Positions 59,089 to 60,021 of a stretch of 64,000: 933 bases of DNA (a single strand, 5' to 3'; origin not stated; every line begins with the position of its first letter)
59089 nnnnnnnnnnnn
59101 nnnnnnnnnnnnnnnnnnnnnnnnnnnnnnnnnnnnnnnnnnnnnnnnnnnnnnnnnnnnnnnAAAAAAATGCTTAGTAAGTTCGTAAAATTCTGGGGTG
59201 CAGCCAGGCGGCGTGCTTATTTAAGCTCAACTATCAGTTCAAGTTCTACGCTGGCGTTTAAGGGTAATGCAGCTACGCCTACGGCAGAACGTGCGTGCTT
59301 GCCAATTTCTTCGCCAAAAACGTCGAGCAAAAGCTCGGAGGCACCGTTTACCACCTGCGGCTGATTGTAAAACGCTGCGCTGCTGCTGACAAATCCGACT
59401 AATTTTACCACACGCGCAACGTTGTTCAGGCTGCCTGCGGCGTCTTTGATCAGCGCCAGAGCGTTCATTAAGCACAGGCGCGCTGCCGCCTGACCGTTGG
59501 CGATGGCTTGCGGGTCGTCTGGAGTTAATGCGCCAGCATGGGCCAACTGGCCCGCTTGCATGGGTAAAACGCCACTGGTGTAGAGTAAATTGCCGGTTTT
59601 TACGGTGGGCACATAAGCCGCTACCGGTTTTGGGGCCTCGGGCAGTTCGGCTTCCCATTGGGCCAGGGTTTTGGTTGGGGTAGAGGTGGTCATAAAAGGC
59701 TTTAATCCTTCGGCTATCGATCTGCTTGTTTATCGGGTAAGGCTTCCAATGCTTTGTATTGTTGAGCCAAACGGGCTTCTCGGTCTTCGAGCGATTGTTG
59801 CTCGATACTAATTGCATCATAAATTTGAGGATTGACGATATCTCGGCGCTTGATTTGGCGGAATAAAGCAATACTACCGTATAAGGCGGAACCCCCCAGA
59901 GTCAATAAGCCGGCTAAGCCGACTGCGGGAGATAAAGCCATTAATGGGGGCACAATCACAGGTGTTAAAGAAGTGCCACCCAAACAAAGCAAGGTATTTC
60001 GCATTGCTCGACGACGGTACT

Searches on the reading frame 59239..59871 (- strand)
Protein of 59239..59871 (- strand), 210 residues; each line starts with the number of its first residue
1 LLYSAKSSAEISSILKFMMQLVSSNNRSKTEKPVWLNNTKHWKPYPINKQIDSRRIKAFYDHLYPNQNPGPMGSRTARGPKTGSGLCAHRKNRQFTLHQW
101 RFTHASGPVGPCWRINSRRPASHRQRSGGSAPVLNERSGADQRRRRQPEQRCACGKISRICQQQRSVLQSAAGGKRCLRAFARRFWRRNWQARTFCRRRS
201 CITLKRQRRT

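Call 55: search_protein_families(library=pfam, proteins=[window:59239-59871:-], max_evalue=0.01)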
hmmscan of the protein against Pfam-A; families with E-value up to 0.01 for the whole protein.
window:59239-59871:- (210 aa): 1 family
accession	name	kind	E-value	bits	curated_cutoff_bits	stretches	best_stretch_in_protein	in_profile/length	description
PF01847.22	VHL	-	0.0021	18.5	21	1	16-64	7-55/82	VHL beta domain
